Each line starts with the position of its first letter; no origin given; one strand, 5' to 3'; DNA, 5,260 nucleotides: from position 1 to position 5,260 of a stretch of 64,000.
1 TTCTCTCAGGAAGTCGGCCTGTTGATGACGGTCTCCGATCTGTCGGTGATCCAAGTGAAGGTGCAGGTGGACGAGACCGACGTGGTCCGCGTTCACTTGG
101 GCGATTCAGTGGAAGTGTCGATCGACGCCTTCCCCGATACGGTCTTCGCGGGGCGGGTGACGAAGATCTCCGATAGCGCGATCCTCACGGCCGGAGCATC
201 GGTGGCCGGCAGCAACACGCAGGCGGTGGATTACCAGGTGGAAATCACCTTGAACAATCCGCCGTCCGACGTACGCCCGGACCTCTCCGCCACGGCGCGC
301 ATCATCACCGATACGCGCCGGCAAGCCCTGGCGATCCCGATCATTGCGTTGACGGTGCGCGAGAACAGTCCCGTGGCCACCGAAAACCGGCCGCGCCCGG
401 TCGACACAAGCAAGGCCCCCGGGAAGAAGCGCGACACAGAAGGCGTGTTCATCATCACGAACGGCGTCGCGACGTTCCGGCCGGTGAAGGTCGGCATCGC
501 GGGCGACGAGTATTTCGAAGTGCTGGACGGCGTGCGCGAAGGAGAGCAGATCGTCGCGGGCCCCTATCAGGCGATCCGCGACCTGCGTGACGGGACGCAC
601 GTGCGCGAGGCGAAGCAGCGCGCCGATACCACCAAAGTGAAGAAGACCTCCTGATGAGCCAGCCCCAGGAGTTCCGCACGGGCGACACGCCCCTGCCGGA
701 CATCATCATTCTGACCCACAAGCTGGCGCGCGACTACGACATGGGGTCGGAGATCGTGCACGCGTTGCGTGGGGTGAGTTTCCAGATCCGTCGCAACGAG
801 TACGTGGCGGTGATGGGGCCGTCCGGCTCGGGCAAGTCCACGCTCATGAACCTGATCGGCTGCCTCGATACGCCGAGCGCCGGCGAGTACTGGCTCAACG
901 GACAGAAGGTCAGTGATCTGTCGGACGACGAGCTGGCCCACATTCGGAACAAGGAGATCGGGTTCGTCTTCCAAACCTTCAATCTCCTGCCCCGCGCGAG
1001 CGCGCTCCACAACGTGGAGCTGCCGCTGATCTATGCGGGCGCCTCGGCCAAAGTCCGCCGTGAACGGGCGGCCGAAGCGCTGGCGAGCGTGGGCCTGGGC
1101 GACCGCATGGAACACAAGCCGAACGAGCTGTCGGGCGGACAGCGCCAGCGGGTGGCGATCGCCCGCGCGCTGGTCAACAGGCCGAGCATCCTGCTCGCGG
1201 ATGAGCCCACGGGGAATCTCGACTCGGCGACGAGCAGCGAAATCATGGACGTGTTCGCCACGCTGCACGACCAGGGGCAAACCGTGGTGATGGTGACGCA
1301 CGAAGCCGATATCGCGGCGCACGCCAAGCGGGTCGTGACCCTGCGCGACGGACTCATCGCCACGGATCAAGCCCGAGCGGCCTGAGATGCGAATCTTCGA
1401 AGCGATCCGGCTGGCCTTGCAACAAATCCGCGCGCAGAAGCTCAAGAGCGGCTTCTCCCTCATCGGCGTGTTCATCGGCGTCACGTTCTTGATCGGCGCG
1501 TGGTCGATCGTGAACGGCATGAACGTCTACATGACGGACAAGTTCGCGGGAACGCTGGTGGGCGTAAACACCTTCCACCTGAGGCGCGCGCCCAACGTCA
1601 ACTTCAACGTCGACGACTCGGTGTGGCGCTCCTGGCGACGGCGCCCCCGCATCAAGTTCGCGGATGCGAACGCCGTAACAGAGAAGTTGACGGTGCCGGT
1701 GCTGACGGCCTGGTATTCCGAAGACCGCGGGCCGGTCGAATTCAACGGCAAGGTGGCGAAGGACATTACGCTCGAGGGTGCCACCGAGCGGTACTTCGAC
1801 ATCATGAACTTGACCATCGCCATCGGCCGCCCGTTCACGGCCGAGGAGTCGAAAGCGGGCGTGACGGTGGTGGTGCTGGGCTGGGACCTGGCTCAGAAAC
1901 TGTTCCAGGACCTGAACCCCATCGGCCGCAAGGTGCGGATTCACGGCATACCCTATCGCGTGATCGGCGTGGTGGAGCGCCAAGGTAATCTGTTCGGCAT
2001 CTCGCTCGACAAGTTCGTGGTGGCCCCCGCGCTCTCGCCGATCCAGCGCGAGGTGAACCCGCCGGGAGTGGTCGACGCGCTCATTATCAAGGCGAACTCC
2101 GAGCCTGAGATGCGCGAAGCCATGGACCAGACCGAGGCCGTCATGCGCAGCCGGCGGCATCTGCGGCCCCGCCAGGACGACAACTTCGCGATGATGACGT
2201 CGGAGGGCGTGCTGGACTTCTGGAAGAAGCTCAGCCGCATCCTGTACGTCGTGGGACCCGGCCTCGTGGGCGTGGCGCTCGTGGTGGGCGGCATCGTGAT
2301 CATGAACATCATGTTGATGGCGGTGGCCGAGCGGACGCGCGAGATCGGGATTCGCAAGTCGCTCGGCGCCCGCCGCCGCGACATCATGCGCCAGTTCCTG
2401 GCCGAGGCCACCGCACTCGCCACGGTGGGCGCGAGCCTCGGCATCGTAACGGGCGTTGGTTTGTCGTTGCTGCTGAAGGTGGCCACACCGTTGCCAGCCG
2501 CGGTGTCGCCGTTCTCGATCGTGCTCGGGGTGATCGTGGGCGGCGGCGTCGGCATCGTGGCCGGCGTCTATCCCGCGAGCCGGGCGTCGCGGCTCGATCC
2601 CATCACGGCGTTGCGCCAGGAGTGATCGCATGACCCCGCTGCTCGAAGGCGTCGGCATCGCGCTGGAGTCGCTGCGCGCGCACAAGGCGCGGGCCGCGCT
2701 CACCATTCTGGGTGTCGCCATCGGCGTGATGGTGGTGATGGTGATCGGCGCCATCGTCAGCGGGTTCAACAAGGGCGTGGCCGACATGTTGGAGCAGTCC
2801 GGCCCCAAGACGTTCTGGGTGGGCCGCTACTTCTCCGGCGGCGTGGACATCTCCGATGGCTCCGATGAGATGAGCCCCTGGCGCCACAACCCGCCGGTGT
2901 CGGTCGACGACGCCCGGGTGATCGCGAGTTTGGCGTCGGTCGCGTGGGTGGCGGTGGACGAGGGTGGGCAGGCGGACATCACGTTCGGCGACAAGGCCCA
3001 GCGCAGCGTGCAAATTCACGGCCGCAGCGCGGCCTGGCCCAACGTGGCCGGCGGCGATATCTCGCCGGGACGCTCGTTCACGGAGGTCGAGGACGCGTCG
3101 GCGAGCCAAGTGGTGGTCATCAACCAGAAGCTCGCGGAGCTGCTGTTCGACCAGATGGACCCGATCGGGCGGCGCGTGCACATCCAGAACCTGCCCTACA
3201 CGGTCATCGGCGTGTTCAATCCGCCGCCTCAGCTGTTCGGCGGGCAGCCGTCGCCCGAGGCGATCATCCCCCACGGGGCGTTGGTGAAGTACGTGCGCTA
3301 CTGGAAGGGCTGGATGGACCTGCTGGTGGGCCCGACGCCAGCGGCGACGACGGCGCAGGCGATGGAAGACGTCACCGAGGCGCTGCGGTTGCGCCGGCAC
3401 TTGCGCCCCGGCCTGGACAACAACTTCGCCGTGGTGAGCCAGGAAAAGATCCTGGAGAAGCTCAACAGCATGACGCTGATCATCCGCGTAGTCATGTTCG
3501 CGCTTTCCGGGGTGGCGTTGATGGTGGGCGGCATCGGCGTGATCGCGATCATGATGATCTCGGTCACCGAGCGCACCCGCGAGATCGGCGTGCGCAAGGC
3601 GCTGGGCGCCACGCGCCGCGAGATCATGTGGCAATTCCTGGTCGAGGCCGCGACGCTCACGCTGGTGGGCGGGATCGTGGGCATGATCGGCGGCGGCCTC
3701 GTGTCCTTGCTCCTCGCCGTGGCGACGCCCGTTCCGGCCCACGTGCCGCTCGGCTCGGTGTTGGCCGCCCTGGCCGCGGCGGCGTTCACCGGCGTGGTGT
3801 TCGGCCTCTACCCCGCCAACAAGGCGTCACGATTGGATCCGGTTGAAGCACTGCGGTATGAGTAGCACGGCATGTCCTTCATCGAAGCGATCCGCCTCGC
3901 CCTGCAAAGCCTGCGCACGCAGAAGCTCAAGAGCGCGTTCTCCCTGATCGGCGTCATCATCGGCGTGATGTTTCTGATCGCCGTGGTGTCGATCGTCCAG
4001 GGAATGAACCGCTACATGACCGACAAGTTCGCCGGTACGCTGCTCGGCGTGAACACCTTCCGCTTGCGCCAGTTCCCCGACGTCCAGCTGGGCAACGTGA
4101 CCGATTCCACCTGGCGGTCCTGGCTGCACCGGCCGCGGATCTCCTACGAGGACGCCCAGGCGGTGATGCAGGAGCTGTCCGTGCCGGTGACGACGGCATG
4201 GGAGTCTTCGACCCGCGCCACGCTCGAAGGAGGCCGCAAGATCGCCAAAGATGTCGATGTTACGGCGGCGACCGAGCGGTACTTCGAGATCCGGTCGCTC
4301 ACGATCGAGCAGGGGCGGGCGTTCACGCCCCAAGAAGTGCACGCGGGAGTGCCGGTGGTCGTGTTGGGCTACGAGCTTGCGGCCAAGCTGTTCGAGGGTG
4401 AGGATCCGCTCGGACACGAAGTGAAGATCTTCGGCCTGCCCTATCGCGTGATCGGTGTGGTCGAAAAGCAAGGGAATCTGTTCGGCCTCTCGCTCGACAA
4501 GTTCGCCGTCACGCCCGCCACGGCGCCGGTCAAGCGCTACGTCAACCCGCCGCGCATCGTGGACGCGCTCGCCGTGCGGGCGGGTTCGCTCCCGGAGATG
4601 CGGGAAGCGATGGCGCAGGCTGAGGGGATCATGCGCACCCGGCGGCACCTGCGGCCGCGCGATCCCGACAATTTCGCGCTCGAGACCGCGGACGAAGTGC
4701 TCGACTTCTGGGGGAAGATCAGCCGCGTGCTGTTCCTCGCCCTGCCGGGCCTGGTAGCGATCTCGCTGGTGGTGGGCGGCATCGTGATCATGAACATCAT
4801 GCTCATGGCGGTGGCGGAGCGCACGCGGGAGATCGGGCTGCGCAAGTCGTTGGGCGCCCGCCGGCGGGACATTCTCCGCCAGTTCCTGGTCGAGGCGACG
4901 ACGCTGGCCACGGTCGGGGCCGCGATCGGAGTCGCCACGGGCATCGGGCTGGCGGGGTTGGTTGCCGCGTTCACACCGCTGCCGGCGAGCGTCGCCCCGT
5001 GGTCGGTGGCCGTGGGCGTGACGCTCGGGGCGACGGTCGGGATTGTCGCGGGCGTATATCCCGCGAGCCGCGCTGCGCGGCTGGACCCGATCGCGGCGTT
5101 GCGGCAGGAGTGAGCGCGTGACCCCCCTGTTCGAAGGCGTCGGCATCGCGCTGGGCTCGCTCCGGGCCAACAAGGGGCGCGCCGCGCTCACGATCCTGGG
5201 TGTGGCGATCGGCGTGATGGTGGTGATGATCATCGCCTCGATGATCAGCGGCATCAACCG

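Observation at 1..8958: One adaptor and one ATPase followed by three tandem A/B pairs of MacB/FtsX-type permeases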

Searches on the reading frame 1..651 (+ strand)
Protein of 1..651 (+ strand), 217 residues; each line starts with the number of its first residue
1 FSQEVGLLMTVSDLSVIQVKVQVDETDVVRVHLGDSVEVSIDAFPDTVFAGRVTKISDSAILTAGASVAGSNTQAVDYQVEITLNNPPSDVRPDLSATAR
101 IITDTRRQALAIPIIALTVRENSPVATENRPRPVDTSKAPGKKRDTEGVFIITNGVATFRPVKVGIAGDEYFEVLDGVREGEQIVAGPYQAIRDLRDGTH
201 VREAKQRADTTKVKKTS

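Call 4: search_protein_families(library=pfam, proteins=[window:1-651:+])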
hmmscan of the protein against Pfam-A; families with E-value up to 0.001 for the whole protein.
window:1-651:+ (217 aa): 2 families
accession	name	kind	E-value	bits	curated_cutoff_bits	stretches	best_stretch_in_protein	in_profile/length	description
PF16576.10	HlyD_D23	-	3.1e-09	36.9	30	1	8-59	136-187/214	Barrel-sandwich domain of CusB or HlyD membrane-fusion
PF13437.12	HlyD_3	-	8.1e-06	27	22.2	1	8-85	27-96/106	HlyD family secretion protein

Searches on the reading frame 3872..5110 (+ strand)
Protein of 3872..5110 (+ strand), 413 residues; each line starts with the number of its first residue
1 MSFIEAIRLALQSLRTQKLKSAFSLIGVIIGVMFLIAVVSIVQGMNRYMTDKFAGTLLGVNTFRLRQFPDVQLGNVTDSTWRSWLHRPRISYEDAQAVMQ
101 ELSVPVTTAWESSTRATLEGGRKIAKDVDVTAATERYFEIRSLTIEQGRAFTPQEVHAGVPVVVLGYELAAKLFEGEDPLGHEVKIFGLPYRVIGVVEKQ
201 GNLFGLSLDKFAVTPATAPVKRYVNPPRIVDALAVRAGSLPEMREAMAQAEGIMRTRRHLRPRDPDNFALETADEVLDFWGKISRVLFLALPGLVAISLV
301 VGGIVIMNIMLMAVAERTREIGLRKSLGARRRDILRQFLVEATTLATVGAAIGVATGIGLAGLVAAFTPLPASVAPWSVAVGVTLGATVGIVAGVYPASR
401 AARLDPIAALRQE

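Call 4: search_protein_families(library=pfam, proteins=[window:3872-5110:+])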
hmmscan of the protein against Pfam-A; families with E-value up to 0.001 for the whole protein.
window:3872-5110:+ (413 aa): 2 families
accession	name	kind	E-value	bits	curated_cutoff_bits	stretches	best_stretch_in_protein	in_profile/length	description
PF12704.14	MacB_PCD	-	1.5e-36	127.1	27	1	21-250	1-204/207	MacB-like periplasmic core domain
PF02687.27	FtsX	-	3.2e-22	79.3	25.5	1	295-406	4-120/120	FtsX-like permease C-terminal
